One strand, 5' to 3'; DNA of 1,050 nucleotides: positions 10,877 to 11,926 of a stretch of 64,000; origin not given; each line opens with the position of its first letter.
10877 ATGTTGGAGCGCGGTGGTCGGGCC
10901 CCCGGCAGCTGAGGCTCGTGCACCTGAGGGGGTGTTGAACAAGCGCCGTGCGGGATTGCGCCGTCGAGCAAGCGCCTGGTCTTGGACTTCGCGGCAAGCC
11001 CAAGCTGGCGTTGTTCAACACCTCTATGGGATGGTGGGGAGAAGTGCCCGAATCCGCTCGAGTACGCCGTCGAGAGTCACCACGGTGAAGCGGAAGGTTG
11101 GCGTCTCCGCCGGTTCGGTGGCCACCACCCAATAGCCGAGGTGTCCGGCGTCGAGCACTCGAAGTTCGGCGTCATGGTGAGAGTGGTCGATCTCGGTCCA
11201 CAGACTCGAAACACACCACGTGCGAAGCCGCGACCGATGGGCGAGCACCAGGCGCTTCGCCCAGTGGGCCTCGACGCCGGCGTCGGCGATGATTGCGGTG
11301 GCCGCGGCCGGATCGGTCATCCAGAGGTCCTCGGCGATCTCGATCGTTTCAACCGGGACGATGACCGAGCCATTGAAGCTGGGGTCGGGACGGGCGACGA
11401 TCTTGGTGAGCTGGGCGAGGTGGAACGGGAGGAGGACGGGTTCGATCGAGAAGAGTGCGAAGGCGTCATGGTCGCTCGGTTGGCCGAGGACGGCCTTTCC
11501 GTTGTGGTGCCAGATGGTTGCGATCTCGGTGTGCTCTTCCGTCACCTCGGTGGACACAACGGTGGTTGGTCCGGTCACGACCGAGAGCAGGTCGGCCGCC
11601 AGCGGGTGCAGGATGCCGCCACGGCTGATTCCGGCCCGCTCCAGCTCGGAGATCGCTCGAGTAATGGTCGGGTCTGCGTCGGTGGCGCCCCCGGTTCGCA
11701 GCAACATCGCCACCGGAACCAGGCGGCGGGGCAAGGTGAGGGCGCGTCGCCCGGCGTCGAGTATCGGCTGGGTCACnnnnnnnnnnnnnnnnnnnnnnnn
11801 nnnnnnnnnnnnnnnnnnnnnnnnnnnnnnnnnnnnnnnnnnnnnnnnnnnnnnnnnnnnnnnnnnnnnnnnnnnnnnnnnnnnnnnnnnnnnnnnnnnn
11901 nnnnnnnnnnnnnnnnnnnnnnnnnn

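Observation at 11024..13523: Translationally coupled LysM / single-pass membrane / cytoplasmic protein operon divergent from esx-eccC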

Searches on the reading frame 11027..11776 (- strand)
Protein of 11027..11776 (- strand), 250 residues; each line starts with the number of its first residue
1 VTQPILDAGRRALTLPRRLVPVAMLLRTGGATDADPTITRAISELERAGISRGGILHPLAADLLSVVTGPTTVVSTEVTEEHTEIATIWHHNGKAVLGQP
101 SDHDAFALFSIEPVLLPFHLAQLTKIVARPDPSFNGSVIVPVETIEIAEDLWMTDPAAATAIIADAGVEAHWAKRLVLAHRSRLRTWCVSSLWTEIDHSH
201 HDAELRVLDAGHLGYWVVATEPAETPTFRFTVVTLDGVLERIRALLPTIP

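Call 4: search_protein_families(library=pfam, proteins=[window:11027-11776:-], max_evalue=0.1)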
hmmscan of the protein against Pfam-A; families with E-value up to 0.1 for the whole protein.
window:11027-11776:- (250 aa): 1 family
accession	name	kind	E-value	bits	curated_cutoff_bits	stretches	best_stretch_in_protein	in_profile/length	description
PF14011.11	ESX-1_EspG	-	0.00031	20.9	27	1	11-99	10-102/245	EspG family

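Call 5: search_protein_families(library=ncbifam, proteins=[window:11027-11776:-], max_evalue=0.1)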
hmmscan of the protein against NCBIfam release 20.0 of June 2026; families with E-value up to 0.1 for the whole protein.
window:11027-11776:- (250 aa): 0 families

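Call 9: find_homologous_proteins(query=window:11027-11776:-)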
Query window:11027-11776:- (250 aa): 27 proteins with E <= 0.001 among 3621 candidates.
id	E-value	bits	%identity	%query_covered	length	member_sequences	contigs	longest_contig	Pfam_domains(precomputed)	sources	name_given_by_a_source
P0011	1.2e-147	508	92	100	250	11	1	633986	-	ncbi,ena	-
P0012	2.7e-130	451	82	100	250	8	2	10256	-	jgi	-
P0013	8.5e-130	450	82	100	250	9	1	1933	PF14011.12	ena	-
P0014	2.9e-128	445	82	100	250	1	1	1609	PF14011.12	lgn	-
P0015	4.1e-109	382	77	91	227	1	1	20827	PF14011.12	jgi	jgi:hypothetical protein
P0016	8.4e-105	368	69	100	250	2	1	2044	PF14011.12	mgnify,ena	mgnify:CR=1 FL=1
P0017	2.4e-64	235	49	98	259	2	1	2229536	PF14011.12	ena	-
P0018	2.3e-61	225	51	98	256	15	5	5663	PF14011.12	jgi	jgi:hypothetical protein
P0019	1.2e-60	223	49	98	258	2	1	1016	PF14011.12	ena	-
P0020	7.5e-59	217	48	98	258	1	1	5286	PF14011.12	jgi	jgi:hypothetical protein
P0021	1.0e-57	214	46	97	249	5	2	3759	PF14011.12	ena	-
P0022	1.3e-57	213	52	86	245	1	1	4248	PF14011.12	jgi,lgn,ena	jgi:hypothetical protein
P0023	2.6e-57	212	47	97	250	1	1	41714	PF14011.12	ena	-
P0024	3.9e-55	205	47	97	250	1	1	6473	PF14011.12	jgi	-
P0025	5.3e-54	201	48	96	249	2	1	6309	PF14011.12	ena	-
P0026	1.3e-53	200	50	86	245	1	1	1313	PF14011.12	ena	-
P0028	1.9e-52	196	46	96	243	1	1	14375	PF14011.12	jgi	jgi:hypothetical protein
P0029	2.1e-52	196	50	86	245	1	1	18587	PF14011.12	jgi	jgi:hypothetical protein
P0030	2.2e-52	196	51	86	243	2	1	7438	PF14011.12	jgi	jgi:hypothetical protein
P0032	3.0e-52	196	49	86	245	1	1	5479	PF14011.12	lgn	-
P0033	4.2e-52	195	46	88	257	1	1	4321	PF14011.12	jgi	jgi:hypothetical protein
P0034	8.2e-50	188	46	97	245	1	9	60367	PF14011.12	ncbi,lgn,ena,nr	ncbi:MAG: ESX secretion-associated protein EspG [Acidimicrobiia bacterium]|nr:ESX secretion-associat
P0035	1.4e-49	187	46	88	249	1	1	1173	PF14011.12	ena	-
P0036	8.0e-45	171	43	89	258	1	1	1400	PF14011.12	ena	-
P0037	3.4e-43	166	42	96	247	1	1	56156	PF14011.12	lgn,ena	-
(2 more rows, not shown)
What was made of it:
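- On EspG (Pfam PF14011): 24 of 27 database homologues carry a precomputed PF14011 hit (call 9).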

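Call 11: find_encoding_contigs(protein=P0017, flank=10000, max_places=3)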
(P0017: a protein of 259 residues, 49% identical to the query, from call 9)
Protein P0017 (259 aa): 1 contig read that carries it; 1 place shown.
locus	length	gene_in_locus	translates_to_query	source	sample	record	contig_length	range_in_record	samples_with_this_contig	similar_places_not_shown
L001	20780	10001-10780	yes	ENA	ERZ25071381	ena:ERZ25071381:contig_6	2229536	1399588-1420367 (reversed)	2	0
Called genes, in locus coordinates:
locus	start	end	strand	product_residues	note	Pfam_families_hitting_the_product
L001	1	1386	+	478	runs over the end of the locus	PF07907:YibE_F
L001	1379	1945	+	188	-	-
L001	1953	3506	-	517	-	PF06259:Abhydrolase_8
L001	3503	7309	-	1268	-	PF13191:AAA_16 (faint), PF13481:AAA_25 (faint), PF13604:AAA_30 (faint), PF01580:FtsK_SpoIIIE, PF13401:AAA_22 (faint), PF13555:AAA_29 (faint), PF25199:nSTAND_NTPase5 (faint), PF01580:FtsK_SpoIIIE, +1 more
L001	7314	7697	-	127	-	-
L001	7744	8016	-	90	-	PF06013:WXG100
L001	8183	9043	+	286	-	-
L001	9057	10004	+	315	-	PF12642:TpcC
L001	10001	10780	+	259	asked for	PF14011:ESX-1_EspG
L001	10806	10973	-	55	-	-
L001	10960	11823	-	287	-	PF01975:SurE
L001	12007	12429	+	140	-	PF17886:ArsA_HSP20 (faint), PF00011:HSP20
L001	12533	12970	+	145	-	PF00583:Acetyltransf_1, PF13673:Acetyltransf_10, PF13508:Acetyltransf_7, PF14542:Acetyltransf_CG (weak)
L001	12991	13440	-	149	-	PF03061:4HBT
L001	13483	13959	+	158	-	PF00484:Pro_CA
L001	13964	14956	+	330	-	PF21686:LigD_Prim-Pol, PF01896:DNA_primase_S (weak)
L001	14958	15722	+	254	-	PF01209:Ubie_methyltran (weak), PF05175:MTS (weak), PF08003:Methyltransf_9 (weak), PF13489:Methyltransf_23, PF13847:Methyltransf_31, PF08241:Methyltransf_11, PF08242:Methyltransf_12, PF13649:Methyltransf_25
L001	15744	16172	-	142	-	-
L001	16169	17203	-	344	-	PF01068:DNA_ligase_A_M, PF04679:DNA_ligase_A_C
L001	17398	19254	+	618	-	PF02129:Peptidase_S15 (faint), PF20434:BD-FAE, PF00326:Peptidase_S9, PF01738:DLH (weak)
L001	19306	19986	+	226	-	PF11361:DUF3159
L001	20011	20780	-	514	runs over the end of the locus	-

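Call 12: find_encoding_contigs(protein=P0034, flank=10000, max_places=3)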
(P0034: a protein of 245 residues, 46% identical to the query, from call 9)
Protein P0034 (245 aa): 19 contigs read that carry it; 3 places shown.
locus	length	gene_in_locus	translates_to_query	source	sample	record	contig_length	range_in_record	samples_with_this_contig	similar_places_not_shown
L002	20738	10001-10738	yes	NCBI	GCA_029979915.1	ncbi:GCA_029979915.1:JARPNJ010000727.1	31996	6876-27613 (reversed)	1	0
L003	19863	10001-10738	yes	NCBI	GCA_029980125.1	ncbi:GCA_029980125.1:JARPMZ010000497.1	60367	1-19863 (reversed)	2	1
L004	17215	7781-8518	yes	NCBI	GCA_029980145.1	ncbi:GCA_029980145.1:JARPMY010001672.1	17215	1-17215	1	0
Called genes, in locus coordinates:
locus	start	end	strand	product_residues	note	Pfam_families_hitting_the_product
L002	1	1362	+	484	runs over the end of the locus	PF07907:YibE_F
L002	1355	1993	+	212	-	-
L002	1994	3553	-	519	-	PF06259:Abhydrolase_8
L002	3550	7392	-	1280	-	PF13191:AAA_16 (faint), PF00005:ABC_tran (faint), PF01580:FtsK_SpoIIIE, PF13555:AAA_29 (faint), PF13604:AAA_30 (faint), PF25199:nSTAND_NTPase5 (faint), PF05729:NACHT (faint), PF01580:FtsK_SpoIIIE, +1 more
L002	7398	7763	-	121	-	-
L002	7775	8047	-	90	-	PF06013:WXG100 (weak)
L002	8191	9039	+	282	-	-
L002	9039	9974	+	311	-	-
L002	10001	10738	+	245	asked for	PF14011:ESX-1_EspG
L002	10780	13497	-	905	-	PF03176:MMPL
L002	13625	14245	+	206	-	PF00440:TetR_N (weak), PF13305:TetR_C_33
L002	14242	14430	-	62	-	-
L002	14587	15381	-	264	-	PF01975:SurE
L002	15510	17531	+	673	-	PF17957:Big_7 (faint)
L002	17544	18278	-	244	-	PF04203:Sortase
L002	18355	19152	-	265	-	PF14344:DUF4397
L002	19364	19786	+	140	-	PF00011:HSP20, PF17886:ArsA_HSP20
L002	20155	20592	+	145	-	PF13673:Acetyltransf_10, PF00583:Acetyltransf_1, PF13508:Acetyltransf_7, PF14542:Acetyltransf_CG (weak), PF08445:FR47 (weak)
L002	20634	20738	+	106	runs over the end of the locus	PF03079:ARD (weak), PF07883:Cupin_2, PF02311:AraC_binding (weak)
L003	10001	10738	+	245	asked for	PF14011:ESX-1_EspG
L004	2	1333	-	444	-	?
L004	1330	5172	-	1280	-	PF13191:AAA_16 (faint), PF00005:ABC_tran (faint), PF01580:FtsK_SpoIIIE, PF13555:AAA_29 (faint), PF13604:AAA_30 (faint), PF25199:nSTAND_NTPase5 (faint), PF05729:NACHT (faint), PF01580:FtsK_SpoIIIE, +1 more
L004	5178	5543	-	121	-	-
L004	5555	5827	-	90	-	PF06013:WXG100 (weak)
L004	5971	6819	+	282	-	-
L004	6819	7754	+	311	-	-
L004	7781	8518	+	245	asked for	PF14011:ESX-1_EspG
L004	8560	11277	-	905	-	PF03176:MMPL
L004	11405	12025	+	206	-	PF00440:TetR_N (weak), PF13305:TetR_C_33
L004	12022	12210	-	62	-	-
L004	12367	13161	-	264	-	PF01975:SurE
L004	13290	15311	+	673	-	PF17957:Big_7 (faint)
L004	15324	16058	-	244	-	PF04203:Sortase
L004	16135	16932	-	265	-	PF14344:DUF4397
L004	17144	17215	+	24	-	?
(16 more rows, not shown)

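Call 28: search_solved_structures(query=A2, max_evalue=1, show_alignments=1)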
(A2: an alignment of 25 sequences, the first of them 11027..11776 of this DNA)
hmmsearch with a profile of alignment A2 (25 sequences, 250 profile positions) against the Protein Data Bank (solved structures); distinct sequences matched with E-value up to 1: 0.

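Call 42: predict_structure(alignment_id=A2)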
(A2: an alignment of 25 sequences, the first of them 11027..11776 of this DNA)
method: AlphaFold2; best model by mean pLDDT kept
length: 250 residues; sequences in the alignment: 25
mean_pLDDT: 91.6   pTM: 0.85
mean pLDDT of the five models: 91.6, 91.6, 91.2, 90.5, 76.3
residues with pLDDT >= 90: 197; 70-90: 43; 50-70: 10; < 50: 0
segments of 3 or more residues with pLDDT < 50: none
pLDDT, mean of each block of 10 residues (from residue 1): 89 94 76 74 93 91 93 96 95 94 92 93 92 92 93 95 97 96 96 91 96 95 88 95 82
secondary structure, 60 per line:
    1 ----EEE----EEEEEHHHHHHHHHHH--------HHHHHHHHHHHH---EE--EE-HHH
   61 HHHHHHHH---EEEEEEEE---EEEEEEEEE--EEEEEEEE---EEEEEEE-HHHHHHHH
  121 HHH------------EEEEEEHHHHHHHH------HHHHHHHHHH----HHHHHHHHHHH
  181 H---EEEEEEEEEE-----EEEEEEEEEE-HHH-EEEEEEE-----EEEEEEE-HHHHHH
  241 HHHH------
elements in order: E5-7 E12-16 H17-27 H36-47 H58-68 E72-79 E83-91 E94-101 E105-111 H113-123 E136-141 H142-149 H156-165 H170-181 E185-194 E200-209 E215-221 E227-233 H235-244
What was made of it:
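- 11024..11776 (-): P3: 250-aa soluble EspG-like chaperone. AF2 pLDDT 91.6 (call 42).
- On EspG (Pfam PF14011): AF2 pLDDT 91.6, pTM 0.85 (call 42).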

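Call 46: fold_search(model_id=the predicted structure, library=pdb)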
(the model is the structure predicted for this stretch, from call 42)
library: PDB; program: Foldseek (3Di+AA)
matches with E <= 10: 1052; with E <= 0.001: 18
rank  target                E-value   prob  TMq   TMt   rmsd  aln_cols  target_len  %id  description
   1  4kxr_C                1.1e-12  1.00  0.63  0.58   6.4       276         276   13  Structure of the Mycobacterium tuberculosis type VII secretion system chaperone EspG5 in complex with PE25-PPE41 dimer (released 2014-05-28)
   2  4w4l_C                1.6e-12  1.00  0.63  0.54   6.5       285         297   13  Crystal structure of EspG5 in complex with PE25 and PPE41 from the ESX-5 type VII secretion system of M. tuberculosis (released 2014-10-01)
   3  6vj5_C                1.9e-12  1.00  0.68  0.61   5.2       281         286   13  Structure of PE25-PPE41(A124L) in complex with EspG5 chaperone from the type VII (ESX-5) secretion system (released 2021-01-27)
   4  4l4w_B                7.9e-12  1.00  0.67  0.64   5.6       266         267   13  Structure of EspG3 chaperone from the type VII (ESX-3) secretion system (released 2014-06-11)
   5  4l4w_A                1.6e-11  1.00  0.65  0.63   5.5       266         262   14  Structure of EspG3 chaperone from the type VII (ESX-3) secretion system (released 2014-06-11)
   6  4w4j_A                1.8e-11  1.00  0.64  0.61   6.4       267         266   13  Crystal structure of EspG3 from the ESX-3 type VII secretion system of M. smegmatis (released 2014-10-01)
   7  4w4i                  1.8e-11  1.00  0.63  0.59   6.4       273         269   15  Crystal structure of EspG3 from the ESX-3 type VII secretion system of M. tuberculosis (released 2014-10-01)
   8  6uuj_C                2.2e-11  1.00  0.64  0.62   5.7       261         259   16  Structure of PE5-PPE4-EspG3 complex from the type VII (ESX-3) secretion system, space group P212121 (released 2020-01-29)
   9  5sxl                  2.3e-11  1.00  0.61  0.57   6.6       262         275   14  Structure of EspG3 chaperone from the type VII (ESX-3) secretion system, space group P3221 (released 2016-08-24)
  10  5dlb                  2.5e-11  1.00  0.63  0.61   6.1       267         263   16  Crystal structure of chaperone EspG3 of ESX-3 type VII secretion system from Mycobacterium marinum M (released 2015-09-23)
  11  5xfs_C                2.6e-11  1.00  0.63  0.58   6.1       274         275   12  Crystal structure of PE8-PPE15 in complex with EspG5 from M. tuberculosis (released 2017-08-30)
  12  4rcl_A                2.9e-11  1.00  0.65  0.63   6.1       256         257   14  Structure of EspG3 chaperone from the type VII (ESX-3) secretion system, space group P43212 (released 2015-09-16)
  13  5xkl                  3.5e-11  1.00  0.61  0.57   6.6       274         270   17  Crystal structure of Rv0289/EspG3 from the ESX-3 type VII secretion system of M. tuberculosis (released 2018-05-16)
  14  4w4j_B                4.1e-11  1.00  0.66  0.63   5.4       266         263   14  Crystal structure of EspG3 from the ESX-3 type VII secretion system of M. smegmatis (released 2014-10-01)
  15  6vhr_C                5.2e-11  1.00  0.63  0.61   5.7       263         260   14  Structure of PE5-PPE4-EspG3 complex from the type VII (ESX-3) secretion system, space group I422 (released 2020-01-29)
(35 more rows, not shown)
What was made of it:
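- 11024..11776 (-): Top 18 Foldseek PDB hits are all EspG5/EspG3/EspG1, E 1e-12 to 4e-9, TM 0.53-0.68 (call 46).
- On EspG (Pfam PF14011): The top 18 PDB hits are all EspG with probability 1.00; the next hit has E 4e-3 (call 46).
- P3 has the EspG fold, and EspG is specific to T7SS (call 46).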

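Call 63: search_protein_families(library=pfam, proteins=[L001:8183-9040:+, L002:8191-9036:+], max_evalue=0.01)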
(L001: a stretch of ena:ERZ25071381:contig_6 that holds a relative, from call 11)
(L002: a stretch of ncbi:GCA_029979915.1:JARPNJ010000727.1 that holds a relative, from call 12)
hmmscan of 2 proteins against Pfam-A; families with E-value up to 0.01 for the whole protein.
L001:8183-9040:+ (286 aa): 0 families

L002:8191-9036:+ (282 aa): 0 families

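Call 75: search_protein_families(library=pfam, proteins=[L001:2757-3506:-, L002:2804-3553:-, L001:7317-7697:-, L002:7401-7763:-, L001:10001-10777:+, L002:10001-10735:+], max_evalue=0.1)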
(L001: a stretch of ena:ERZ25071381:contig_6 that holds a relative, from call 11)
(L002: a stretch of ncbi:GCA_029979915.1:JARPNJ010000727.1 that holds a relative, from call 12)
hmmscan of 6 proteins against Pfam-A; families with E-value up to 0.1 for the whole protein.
L001:2757-3506:- (250 aa): 0 families

L002:2804-3553:- (250 aa): 0 families

L001:7317-7697:- (127 aa): 2 families
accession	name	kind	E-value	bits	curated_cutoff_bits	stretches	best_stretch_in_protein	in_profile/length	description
PF06013.18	WXG100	-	7.9e-05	23.3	27.3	1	13-91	2-83/86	Proteins of 100 residues with WXG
PF19206.5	DUF5878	-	0.021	15.1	27.1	1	15-90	38-105/148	Family of unknown function (DUF5878)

L002:7401-7763:- (121 aa): 1 family
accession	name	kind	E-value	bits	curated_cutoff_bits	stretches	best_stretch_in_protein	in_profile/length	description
PF06013.18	WXG100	-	0.0017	19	27.3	0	16-75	5-67/86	Proteins of 100 residues with WXG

L001:10001-10777:+ (259 aa): 1 family
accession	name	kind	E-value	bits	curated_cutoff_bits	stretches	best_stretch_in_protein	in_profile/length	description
PF14011.11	ESX-1_EspG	-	7.9e-09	35.9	27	1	24-243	17-239/245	EspG family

L002:10001-10735:+ (245 aa): 1 family
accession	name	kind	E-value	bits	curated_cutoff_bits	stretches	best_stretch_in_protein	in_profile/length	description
PF14011.11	ESX-1_EspG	-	1.3e-10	41.7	27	1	19-230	17-231/245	EspG family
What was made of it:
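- On EspG (Pfam PF14011): The orthologues in L001 and L002 score 35.9 and 41.7 bits over the full length (call 75).
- Closest known: EspG chaperones of mycobacterial ESX-1/3/5. Same: The gene lies in a T7SS locus (calls 46, 75).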
